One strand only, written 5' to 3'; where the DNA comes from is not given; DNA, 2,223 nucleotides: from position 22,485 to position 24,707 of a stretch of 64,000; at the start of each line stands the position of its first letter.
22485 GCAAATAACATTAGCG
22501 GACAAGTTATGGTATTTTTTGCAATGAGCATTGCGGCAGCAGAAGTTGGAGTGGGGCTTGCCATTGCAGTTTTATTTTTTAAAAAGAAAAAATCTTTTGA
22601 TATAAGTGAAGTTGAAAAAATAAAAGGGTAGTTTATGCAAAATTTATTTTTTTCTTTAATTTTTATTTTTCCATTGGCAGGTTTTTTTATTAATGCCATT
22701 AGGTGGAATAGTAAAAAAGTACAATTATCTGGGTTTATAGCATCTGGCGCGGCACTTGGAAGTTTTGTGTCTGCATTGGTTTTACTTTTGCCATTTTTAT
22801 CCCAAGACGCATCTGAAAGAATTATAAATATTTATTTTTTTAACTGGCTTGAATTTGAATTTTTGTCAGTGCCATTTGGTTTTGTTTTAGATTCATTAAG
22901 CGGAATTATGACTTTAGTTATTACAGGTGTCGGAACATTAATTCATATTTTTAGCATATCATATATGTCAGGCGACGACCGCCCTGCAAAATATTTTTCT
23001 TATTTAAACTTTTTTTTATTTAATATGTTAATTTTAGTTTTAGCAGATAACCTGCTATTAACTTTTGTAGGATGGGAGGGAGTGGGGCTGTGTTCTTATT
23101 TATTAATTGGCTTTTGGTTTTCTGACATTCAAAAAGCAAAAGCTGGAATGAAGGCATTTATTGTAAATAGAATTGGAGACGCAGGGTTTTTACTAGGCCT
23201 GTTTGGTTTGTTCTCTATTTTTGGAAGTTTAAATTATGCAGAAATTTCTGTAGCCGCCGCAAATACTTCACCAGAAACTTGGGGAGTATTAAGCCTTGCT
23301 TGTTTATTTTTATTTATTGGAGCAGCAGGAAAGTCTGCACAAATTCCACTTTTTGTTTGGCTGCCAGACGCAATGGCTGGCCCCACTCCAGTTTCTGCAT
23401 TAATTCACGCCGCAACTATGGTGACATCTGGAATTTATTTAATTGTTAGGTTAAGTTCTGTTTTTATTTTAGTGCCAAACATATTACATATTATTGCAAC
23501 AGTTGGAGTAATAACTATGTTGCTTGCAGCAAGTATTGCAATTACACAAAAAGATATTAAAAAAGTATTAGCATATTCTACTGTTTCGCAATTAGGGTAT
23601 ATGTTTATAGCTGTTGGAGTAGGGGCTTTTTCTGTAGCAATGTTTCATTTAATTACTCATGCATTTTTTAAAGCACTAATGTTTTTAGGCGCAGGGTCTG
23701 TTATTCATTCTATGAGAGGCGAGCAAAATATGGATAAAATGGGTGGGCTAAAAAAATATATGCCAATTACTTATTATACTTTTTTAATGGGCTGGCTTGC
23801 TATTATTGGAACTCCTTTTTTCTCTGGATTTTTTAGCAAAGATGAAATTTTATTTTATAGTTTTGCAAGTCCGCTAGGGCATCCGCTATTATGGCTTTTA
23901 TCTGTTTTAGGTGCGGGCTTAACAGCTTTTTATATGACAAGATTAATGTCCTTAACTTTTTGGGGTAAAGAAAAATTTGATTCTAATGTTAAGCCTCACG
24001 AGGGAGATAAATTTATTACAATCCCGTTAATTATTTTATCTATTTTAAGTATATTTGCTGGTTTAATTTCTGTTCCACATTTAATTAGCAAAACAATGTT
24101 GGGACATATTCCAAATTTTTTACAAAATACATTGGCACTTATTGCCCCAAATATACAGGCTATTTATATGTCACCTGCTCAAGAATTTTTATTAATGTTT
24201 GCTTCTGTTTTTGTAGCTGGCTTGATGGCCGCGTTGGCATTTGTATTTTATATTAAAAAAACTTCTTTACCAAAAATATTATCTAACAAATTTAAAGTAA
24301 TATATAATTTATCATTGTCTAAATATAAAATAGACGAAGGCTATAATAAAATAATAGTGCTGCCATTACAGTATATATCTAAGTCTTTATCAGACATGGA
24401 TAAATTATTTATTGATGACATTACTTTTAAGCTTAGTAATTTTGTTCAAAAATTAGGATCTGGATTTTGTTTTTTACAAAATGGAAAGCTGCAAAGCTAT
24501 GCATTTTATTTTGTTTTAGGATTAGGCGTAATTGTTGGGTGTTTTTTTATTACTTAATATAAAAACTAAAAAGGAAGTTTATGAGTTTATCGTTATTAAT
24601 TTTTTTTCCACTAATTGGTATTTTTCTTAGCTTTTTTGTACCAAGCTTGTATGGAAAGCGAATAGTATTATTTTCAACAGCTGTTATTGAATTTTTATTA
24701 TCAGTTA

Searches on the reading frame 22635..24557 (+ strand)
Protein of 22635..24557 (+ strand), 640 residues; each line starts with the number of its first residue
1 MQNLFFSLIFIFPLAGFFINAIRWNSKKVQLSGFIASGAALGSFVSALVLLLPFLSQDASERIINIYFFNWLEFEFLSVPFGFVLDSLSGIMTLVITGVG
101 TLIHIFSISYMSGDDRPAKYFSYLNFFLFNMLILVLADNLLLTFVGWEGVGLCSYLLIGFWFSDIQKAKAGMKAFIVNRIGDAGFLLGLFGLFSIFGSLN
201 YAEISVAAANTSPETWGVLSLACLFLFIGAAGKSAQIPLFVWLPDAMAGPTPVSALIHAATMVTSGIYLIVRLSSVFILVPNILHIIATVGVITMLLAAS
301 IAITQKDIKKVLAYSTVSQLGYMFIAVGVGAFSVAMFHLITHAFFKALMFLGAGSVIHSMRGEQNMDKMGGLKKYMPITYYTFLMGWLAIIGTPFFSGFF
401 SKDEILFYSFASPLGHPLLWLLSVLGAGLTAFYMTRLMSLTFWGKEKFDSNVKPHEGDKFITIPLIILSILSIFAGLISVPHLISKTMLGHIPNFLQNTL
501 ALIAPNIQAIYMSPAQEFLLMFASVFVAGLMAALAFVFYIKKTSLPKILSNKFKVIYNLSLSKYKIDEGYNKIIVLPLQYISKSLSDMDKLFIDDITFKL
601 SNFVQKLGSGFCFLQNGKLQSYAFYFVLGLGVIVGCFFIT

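Call 75: search_protein_families(library=pfam, proteins=[window:22635-24557:+], max_evalue=1e-10)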
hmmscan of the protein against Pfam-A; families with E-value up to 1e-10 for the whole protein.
window:22635-24557:+ (640 aa): 2 families
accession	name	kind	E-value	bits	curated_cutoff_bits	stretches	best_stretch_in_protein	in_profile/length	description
PF00361.26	Proton_antipo_M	-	6.8e-84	282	21.5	1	137-430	1-294/294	NADH:quinone oxidoreductase/Mrp antiporter, TM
PF00662.26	Proton_antipo_N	-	9.1e-18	64.3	24.5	1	71-121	1-51/51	NADH-Ubiquinone oxidoreductase (complex I), chain 5 N-terminus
